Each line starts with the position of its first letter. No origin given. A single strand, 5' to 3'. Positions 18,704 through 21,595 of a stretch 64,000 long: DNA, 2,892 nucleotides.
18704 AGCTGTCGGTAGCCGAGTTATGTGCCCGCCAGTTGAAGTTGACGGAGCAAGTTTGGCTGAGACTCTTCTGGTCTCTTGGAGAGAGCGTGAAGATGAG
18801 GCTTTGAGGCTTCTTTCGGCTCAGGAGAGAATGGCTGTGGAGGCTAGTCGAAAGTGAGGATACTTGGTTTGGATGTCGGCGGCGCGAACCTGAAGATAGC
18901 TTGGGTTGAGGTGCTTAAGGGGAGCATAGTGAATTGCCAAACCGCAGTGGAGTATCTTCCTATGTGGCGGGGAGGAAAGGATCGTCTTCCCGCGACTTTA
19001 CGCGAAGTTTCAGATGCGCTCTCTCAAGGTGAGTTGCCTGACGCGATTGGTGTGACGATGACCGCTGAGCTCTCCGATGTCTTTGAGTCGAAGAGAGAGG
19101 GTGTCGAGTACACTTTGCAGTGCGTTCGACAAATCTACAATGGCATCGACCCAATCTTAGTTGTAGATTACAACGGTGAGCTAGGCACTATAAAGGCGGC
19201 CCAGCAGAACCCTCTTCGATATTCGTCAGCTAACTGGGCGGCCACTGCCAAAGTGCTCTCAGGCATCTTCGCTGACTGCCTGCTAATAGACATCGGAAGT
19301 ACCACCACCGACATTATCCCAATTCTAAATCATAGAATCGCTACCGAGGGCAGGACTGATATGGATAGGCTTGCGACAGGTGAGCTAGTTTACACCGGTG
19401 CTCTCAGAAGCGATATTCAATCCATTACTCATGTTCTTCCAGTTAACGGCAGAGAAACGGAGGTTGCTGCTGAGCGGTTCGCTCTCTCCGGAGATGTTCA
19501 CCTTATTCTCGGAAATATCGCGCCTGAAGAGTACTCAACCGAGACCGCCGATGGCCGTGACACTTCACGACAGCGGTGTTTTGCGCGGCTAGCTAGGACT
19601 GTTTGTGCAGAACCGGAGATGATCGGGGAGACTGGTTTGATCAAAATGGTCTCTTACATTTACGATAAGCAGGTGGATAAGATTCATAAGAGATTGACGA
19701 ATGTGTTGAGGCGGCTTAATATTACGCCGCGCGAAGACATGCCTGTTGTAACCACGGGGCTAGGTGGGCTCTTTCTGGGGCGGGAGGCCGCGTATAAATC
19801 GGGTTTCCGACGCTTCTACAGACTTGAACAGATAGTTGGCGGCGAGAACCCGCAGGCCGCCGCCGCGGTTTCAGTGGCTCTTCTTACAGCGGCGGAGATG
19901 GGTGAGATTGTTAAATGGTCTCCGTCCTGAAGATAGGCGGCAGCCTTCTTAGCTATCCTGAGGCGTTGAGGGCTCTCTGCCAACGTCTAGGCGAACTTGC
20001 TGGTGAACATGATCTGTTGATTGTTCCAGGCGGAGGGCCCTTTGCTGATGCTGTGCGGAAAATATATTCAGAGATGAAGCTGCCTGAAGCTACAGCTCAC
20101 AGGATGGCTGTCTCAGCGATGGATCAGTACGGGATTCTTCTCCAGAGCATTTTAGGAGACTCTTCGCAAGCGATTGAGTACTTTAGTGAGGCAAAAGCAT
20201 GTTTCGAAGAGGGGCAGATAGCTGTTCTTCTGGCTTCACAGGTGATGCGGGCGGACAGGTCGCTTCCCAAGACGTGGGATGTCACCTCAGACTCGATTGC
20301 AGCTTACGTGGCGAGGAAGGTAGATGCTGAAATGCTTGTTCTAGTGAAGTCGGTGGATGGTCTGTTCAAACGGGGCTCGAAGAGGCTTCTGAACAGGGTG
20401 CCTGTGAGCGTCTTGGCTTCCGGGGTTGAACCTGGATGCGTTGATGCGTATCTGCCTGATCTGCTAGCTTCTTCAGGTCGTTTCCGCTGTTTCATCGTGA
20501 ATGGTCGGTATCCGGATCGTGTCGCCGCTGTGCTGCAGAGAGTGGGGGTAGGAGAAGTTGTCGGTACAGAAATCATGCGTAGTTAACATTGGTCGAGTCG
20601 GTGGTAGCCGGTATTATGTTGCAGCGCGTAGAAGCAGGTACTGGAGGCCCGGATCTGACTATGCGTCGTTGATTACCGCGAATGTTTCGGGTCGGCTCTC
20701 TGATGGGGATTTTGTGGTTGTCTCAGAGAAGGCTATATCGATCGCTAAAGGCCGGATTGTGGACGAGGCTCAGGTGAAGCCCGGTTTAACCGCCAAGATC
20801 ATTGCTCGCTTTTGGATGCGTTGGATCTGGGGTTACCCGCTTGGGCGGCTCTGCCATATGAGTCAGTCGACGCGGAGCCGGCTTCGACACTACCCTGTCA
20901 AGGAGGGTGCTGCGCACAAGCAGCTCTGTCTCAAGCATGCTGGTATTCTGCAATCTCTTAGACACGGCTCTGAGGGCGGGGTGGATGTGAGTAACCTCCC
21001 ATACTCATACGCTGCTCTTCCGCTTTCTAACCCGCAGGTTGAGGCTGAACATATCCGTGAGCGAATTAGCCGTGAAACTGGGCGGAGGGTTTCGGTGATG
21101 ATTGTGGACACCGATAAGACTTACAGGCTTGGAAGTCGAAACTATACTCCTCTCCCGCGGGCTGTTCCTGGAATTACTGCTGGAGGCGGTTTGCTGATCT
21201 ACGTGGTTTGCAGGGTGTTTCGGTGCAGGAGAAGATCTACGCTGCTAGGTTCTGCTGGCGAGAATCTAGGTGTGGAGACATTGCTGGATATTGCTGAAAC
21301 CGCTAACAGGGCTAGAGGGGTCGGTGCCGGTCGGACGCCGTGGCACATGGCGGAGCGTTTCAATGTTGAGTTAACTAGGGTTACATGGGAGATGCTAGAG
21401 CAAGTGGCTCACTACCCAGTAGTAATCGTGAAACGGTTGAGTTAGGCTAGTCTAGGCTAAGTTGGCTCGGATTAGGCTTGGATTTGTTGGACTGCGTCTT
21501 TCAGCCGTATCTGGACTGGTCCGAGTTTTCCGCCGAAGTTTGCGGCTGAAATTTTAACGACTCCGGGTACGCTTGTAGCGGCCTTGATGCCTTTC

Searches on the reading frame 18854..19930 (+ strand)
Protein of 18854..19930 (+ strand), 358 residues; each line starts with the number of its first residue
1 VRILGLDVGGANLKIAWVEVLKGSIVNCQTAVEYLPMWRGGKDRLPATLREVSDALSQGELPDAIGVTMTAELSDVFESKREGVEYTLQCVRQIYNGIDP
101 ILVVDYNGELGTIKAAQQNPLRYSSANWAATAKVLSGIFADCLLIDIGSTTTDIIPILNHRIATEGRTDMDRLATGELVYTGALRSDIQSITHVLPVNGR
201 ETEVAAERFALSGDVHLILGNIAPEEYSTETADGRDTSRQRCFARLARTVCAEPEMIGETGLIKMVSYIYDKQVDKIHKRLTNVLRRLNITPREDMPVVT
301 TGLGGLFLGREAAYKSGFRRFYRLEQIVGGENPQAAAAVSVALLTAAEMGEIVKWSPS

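Call 10: search_protein_families(library=pfam, proteins=[window:18854-19930:+], max_evalue=0.0001)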
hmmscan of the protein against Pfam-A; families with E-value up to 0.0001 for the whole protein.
window:18854-19930:+ (358 aa): 1 family
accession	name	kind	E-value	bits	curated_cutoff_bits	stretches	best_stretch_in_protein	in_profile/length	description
PF01968.24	Hydantoinase_A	-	2.4e-28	99.7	22.9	1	66-320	4-267/291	Hydantoinase/oxoprolinase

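Call 83: search_protein_families(library=ncbifam, proteins=[window:18854-19930:+], max_evalue=0.00001)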
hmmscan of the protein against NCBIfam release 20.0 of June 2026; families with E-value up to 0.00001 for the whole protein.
window:18854-19930:+ (358 aa): 2 families
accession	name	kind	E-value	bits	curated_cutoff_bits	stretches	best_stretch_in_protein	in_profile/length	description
TIGR03123.1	one_C_unchar_1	hypoth_equivalog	1e-91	307.6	244.1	1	4-345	1-326/327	probable H4MPT-linked C1 transfer pathway protein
NF040623.1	MfnF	equivalog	1.4e-69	234.8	520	1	3-307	2-288/324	(4-{4-[2-(gamma-L-glutamylamino)ethyl]phenoxymethyl}furan-2-yl)methanamine synthase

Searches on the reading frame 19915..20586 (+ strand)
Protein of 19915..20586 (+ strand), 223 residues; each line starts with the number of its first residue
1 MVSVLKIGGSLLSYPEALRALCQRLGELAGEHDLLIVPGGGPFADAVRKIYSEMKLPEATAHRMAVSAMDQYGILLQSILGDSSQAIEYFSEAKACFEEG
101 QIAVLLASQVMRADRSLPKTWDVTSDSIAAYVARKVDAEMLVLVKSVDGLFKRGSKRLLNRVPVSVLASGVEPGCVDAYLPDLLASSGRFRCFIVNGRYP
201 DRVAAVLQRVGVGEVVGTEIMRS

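Call 10: search_protein_families(library=pfam, proteins=[window:19915-20586:+], max_evalue=0.0001)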
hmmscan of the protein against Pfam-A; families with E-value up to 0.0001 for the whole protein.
window:19915-20586:+ (223 aa): 1 family
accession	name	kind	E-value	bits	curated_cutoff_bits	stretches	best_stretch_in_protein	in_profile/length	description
PF00696.33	AA_kinase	-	8.2e-21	75.2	24.9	1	1-168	1-201/234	Amino acid kinase family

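Call 83: search_protein_families(library=ncbifam, proteins=[window:19915-20586:+], max_evalue=0.00001)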
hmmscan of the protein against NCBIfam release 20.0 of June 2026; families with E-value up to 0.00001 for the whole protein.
window:19915-20586:+ (223 aa): 4 families
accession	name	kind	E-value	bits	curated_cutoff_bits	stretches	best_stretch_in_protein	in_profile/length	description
NF040622.1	MfnE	equivalog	2.8e-41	141.5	300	1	3-209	2-202/211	[5-(aminomethyl)furan-3-yl]methyl phosphate kinase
TIGR02076.1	pyrH_arch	equivalog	1.6e-11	44.3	158.05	1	4-154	2-147/222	UMP kinase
TIGR00761.1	argB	equivalog_domain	6e-09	35.8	151.3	0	119-167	150-198/231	acetylglutamate kinase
NF040647.1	IPPK_Arch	equivalog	1.4e-06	27.8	120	0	124-163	153-197/259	isopentenyl phosphate kinase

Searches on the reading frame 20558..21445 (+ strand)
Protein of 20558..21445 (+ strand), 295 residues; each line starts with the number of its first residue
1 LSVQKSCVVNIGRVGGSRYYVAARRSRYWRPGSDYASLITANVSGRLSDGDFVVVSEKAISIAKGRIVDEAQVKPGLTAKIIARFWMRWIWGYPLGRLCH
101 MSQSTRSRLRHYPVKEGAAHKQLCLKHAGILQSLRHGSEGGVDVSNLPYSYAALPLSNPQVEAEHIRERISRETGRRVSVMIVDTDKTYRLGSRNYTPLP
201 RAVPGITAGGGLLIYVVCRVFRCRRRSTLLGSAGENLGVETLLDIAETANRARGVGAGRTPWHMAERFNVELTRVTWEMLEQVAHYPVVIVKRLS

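Call 10: search_protein_families(library=pfam, proteins=[window:20558-21445:+], max_evalue=0.0001)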
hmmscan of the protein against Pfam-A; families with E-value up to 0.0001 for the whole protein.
window:20558-21445:+ (295 aa): 1 family
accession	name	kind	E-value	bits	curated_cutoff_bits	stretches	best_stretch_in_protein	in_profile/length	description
PF01996.21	F420_ligase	-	2.8e-21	76.5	25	1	28-261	6-212/218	F420-0:Gamma-glutamyl ligase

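Call 83: search_protein_families(library=ncbifam, proteins=[window:20558-21445:+], max_evalue=0.00001)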
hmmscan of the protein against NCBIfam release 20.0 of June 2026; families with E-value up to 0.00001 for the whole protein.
window:20558-21445:+ (295 aa): 3 families
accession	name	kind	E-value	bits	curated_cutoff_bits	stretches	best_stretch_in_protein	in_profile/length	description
TIGR01916.1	F420_cofE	equivalog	2.8e-17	63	180.65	1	30-193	13-160/244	coenzyme F420-0:L-glutamate ligase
NF009809.0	PRK13293.1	equivalog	2e-11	43.8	274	1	30-193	15-160/253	coenzyme F420-0:L-glutamate ligase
NF009810.0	PRK13294.1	equivalog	2e-10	40.2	304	0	136-192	100-160/449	coenzyme F420-0:L-glutamate ligase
